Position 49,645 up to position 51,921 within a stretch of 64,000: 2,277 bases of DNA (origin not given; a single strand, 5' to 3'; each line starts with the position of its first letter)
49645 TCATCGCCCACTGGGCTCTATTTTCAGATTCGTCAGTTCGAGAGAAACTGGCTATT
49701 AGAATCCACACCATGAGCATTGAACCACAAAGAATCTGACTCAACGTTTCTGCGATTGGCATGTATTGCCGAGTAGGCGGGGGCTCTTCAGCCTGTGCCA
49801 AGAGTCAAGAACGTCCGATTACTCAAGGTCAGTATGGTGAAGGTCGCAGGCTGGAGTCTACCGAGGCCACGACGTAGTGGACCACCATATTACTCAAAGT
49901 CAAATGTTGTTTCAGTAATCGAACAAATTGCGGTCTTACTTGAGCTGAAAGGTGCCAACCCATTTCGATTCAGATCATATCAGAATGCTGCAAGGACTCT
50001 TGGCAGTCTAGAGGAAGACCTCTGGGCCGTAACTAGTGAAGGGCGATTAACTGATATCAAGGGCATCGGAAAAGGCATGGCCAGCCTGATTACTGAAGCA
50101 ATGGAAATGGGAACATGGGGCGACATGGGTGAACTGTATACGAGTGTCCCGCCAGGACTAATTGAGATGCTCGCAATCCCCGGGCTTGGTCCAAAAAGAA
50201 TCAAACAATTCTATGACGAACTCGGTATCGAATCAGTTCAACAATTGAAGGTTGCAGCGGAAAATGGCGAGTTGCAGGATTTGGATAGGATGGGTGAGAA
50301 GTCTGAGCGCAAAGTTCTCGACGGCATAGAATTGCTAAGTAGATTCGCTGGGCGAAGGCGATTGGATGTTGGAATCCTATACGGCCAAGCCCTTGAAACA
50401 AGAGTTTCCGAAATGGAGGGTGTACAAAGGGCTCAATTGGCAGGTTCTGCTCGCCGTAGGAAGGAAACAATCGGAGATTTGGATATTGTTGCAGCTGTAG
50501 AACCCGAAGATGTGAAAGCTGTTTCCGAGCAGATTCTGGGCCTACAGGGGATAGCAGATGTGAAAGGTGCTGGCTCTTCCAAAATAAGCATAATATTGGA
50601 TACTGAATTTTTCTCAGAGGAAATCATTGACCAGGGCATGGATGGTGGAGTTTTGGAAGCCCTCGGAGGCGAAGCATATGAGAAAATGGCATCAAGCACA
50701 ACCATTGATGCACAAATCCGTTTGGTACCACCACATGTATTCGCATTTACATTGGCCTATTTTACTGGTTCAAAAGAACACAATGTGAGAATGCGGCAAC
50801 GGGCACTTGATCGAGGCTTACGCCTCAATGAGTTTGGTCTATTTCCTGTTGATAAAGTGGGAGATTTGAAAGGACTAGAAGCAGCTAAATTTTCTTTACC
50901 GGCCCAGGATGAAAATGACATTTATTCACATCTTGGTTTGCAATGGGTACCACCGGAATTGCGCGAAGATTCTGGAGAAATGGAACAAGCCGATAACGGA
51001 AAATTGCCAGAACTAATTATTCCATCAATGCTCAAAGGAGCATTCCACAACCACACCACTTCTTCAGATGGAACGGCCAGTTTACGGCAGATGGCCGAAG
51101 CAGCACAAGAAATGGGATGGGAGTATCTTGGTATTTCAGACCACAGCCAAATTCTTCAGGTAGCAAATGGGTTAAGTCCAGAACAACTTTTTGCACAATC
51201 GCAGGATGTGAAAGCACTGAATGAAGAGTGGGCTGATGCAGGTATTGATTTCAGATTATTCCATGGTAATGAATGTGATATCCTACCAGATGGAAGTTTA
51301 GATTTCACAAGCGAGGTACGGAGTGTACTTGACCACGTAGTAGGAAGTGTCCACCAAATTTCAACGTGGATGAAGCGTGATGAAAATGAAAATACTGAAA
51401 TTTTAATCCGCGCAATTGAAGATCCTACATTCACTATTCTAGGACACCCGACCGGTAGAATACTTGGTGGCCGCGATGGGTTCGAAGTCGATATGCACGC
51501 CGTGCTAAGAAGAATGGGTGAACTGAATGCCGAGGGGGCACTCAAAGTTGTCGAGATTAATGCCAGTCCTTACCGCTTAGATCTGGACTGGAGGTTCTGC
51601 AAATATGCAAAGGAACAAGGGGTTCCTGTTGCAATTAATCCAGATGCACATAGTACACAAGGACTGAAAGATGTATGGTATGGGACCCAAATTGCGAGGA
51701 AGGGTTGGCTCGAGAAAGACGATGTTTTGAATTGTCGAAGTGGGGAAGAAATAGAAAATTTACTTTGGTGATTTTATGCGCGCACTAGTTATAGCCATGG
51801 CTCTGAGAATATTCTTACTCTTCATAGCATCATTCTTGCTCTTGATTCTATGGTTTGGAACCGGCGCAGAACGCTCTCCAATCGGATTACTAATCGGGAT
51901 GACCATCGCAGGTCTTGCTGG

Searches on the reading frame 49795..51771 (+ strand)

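Call 69: search_protein_families(library=pfam, proteins=[window:49795-51771:+], max_evalue=0.0001)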
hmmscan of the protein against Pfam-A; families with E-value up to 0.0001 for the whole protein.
window:49795-51771:+ (658 aa): 4 families
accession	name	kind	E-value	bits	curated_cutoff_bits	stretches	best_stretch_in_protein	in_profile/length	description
PF14791.11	DNA_pol_B_thumb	-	3.7e-22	78.4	25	1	320-391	2-63/63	DNA polymerase beta thumb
PF14716.13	HHH_8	-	5e-15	56.1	30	1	37-107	5-72/73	Helix-hairpin-helix domain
PF14520.12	HHH_5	-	1.2e-09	39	27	1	124-177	3-54/57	Helix-hairpin-helix domain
PF02811.25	PHP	-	4.1e-08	34.1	26.4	1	417-589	2-162/164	PHP domain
